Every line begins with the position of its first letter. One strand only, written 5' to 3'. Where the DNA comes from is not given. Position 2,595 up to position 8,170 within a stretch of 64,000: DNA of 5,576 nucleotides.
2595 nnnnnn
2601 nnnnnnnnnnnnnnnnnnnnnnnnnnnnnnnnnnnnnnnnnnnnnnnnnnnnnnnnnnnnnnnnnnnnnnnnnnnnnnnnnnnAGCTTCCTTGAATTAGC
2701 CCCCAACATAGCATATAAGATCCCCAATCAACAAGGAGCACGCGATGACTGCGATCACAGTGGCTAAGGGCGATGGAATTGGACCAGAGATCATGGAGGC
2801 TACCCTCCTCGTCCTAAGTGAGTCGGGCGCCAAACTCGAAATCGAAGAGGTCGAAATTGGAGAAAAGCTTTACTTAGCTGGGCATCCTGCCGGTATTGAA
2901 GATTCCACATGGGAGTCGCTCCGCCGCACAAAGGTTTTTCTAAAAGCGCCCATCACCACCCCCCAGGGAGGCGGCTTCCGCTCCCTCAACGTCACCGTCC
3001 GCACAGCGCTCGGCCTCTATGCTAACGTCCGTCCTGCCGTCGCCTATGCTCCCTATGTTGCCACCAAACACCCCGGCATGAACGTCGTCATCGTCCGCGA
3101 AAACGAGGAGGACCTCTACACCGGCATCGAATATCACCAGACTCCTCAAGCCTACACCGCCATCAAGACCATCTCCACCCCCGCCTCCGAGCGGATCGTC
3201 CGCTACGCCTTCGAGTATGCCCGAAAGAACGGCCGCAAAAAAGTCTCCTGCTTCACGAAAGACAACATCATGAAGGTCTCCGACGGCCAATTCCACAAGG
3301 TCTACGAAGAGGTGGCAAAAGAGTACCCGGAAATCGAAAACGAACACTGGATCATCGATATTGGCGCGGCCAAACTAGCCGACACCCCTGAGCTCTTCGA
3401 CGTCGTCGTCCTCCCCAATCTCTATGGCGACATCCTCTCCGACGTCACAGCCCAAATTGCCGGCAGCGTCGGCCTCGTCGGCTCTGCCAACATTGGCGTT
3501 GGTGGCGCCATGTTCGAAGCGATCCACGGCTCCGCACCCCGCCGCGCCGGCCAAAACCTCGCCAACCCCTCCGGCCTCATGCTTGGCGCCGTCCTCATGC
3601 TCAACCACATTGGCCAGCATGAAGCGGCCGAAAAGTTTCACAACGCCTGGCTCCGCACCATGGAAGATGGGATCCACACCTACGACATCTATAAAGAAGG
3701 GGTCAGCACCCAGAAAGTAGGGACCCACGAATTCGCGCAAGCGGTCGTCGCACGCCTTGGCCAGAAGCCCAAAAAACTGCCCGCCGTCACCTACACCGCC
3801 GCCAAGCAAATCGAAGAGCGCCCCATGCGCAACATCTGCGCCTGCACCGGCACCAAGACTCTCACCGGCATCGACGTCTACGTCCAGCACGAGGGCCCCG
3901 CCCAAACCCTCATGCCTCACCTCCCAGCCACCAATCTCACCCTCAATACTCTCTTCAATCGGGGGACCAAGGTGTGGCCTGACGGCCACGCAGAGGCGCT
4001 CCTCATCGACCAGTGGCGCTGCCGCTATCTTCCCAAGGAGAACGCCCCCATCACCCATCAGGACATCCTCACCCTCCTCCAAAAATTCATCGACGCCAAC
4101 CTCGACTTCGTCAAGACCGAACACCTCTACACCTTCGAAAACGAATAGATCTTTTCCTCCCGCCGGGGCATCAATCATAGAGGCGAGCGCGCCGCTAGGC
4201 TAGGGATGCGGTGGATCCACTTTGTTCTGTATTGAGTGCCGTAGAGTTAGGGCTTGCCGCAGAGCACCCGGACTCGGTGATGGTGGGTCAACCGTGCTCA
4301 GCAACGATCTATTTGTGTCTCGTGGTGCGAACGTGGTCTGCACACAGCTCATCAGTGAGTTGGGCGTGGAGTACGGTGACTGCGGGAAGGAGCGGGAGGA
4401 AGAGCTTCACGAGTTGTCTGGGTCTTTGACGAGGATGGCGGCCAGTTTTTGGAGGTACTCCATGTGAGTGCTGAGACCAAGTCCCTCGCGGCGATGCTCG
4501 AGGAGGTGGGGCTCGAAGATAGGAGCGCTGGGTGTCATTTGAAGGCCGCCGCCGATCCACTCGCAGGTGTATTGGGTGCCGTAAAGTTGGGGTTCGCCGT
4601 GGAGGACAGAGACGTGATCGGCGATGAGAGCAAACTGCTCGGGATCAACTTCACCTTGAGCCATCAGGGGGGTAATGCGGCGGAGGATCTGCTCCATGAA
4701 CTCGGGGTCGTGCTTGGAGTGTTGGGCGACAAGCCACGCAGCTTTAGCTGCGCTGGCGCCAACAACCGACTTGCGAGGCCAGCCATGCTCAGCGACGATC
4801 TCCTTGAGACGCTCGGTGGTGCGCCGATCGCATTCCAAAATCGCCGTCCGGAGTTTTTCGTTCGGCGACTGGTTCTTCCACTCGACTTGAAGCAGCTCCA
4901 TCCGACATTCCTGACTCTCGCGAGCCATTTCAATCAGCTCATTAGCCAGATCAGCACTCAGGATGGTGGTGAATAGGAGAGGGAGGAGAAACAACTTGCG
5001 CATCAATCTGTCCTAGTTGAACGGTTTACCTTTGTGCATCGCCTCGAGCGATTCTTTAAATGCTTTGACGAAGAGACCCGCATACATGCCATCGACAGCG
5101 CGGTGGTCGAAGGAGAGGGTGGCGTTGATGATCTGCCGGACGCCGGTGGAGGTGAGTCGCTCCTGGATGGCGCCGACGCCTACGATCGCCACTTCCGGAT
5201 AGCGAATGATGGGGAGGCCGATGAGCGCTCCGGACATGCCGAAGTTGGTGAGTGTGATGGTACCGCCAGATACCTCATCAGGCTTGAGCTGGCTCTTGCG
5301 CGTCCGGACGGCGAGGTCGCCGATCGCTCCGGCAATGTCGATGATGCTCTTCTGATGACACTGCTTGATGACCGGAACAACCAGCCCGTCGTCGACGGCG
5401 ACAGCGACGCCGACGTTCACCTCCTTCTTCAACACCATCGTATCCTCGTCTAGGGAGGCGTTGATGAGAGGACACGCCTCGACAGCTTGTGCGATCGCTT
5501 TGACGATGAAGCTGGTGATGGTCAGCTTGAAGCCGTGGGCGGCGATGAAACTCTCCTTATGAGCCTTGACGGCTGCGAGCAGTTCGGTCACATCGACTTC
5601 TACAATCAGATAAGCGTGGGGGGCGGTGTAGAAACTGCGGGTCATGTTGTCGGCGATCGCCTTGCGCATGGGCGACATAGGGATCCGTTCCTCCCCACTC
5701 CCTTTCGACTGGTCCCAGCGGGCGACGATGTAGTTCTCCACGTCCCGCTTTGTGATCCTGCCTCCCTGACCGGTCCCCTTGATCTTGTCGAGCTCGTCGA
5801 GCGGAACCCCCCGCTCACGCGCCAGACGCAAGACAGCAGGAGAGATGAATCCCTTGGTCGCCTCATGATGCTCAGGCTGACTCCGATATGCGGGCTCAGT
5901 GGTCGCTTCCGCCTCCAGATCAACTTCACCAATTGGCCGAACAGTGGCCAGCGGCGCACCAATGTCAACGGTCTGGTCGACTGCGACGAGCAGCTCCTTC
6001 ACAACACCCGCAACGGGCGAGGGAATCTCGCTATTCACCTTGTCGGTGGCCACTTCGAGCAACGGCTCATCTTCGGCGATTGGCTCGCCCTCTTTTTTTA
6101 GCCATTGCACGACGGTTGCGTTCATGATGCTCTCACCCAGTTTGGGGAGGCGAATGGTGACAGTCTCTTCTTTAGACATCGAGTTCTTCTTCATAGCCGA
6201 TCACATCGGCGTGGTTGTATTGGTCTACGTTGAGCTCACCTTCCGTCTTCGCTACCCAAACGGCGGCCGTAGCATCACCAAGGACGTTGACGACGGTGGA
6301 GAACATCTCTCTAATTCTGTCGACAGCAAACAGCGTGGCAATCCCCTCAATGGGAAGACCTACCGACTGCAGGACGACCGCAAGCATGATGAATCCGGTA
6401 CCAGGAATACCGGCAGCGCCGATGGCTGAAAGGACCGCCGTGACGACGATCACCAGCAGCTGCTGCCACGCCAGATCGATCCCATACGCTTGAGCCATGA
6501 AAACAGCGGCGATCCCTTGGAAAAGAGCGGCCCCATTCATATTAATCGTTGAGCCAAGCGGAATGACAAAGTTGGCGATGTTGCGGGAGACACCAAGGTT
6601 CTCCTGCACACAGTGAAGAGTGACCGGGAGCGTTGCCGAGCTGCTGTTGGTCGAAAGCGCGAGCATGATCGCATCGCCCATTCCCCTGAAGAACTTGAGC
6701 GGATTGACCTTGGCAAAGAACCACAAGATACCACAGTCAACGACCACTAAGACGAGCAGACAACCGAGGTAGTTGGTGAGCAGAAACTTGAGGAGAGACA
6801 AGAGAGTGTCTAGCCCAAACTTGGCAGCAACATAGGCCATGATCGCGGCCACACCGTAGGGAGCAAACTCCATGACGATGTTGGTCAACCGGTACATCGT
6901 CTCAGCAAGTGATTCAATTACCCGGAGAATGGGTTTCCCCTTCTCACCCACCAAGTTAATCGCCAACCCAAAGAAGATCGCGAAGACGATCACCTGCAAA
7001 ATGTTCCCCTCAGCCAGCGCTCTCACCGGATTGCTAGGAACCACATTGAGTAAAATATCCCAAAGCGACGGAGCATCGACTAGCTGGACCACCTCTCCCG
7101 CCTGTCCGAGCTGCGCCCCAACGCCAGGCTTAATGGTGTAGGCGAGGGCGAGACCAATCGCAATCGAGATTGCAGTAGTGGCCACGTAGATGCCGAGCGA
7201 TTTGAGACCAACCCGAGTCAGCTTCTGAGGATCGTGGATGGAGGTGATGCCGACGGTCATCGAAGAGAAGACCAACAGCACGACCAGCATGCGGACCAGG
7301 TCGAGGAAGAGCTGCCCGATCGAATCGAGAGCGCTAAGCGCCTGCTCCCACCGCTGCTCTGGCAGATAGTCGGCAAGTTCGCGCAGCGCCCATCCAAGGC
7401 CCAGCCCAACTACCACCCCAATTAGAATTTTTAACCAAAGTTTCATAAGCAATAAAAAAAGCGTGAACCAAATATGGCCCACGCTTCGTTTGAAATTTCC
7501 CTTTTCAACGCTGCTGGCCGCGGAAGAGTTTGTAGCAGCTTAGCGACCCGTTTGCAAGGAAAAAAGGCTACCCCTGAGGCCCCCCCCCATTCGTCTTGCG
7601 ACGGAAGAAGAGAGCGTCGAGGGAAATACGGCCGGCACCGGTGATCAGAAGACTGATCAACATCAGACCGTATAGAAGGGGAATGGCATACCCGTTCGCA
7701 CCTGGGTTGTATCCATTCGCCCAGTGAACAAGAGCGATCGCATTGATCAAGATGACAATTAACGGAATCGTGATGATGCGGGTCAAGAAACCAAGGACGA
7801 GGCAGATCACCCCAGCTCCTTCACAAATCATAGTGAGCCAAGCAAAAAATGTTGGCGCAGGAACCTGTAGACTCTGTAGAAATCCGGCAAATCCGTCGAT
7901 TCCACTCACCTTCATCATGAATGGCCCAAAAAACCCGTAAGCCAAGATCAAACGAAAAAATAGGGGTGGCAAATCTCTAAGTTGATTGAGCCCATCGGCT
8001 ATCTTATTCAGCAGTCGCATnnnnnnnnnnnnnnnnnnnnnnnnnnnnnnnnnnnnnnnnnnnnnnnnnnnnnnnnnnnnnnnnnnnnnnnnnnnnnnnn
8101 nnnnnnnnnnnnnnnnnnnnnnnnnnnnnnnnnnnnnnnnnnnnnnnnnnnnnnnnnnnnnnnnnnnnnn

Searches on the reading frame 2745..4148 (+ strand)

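Call 31: search_protein_families(library=ncbifam, proteins=[window:2745-4148:+], max_evalue=0.00001)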
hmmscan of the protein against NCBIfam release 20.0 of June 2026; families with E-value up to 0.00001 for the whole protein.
window:2745-4148:+ (467 aa): 18 families
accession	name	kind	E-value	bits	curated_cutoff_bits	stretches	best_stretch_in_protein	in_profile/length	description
NF006673.0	PRK09222.1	equivalog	5.5e-214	711.6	509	1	2-466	5-472/482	NADP-dependent isocitrate dehydrogenase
TIGR02924.1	ICDH_alpha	equivalog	2.2e-204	679.9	561.35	1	3-466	2-469/473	isocitrate dehydrogenase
NF006529.0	PRK08997.1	equivalog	1.6e-91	306.7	510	1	3-338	5-335/335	isocitrate dehydrogenase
TIGR00175.1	mito_nad_idh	equivalog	5.2e-83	279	432.4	1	3-337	5-333/334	isocitrate dehydrogenase (NAD(+))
TIGR02088.1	LEU3_arch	subfamily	2.7e-82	276.6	409.8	1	4-316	1-311/324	isopropylmalate/isohomocitrate dehydrogenases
NF040626.1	AksF2_Meth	equivalog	5.2e-79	265.9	540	1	1-336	1-328/333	homoisocitrate dehydrogenase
NF040619.1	AksF_Meth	equivalog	1.4e-71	241.3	500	1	2-316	2-331/343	homoisocitrate dehydrogenase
TIGR00183.1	prok_nadp_idh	equivalog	9.1e-64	215.8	567.3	3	210-338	288-416/417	isocitrate dehydrogenase (NADP(+))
NF005036.0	PRK06451.1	equivalog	7.8e-59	199.4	484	2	139-337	189-407/412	NADP-dependent isocitrate dehydrogenase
NF002898.0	PRK03437.1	equivalog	3.5e-58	197.5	393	1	3-328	6-340/347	3-isopropylmalate dehydrogenase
NF005425.0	PRK07006.1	equivalog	7.5e-57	192.9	490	2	138-337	196-415/416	NADP-dependent isocitrate dehydrogenase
TIGR02089.1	TTC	equivalog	7.2e-56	189.6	470.4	1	4-324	6-343/352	tartrate dehydrogenase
NF006048.0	PRK08194.1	equivalog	2e-54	185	501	1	3-339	5-350/352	tartrate dehydrogenase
TIGR00169.1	leuB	equivalog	1.6e-50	172.1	353.2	1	4-329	2-344/349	3-isopropylmalate dehydrogenase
NF040855.1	iso_homocit_dh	equivalog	7.6e-48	163.5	680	1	1-293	1-282/345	isocitrate--homoisocitrate dehydrogenase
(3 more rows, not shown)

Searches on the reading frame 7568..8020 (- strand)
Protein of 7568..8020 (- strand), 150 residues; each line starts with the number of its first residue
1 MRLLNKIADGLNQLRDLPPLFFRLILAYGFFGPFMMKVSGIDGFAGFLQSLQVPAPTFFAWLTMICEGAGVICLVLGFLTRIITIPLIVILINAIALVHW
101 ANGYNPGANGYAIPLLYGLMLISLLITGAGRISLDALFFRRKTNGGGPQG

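Call 3: search_protein_families(library=ncbifam, proteins=[window:7568-8020:-], max_evalue=1)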
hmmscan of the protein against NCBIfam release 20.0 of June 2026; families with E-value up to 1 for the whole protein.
window:7568-8020:- (150 aa): 1 family
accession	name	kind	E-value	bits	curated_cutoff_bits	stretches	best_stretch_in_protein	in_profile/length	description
NF050144.1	matur_HvfX_fam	equivalog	5e-25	88.6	80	2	17-105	2-94/165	HvfX family Cu-binding RiPP maturation protein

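Call 4: search_protein_families(library=pfam, proteins=[window:7568-8020:-], max_evalue=1)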
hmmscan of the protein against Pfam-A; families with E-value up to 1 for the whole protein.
window:7568-8020:- (150 aa): 4 families
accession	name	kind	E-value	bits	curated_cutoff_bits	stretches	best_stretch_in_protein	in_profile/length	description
PF07681.17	DoxX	-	1.1e-14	55.2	23.6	1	20-100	3-85/85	DoxX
PF04173.18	DoxD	-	1.8e-06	28.4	22.7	1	43-141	49-147/167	TQO small subunit DoxD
PF07291.16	MauE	-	0.013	16.2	27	1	20-98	6-87/128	Methylamine utilisation protein MauE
PF05449.16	Phage_holin_3_7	-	0.041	14.4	25.4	1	58-103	29-73/80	Putative 3TM holin, Phage_holin_3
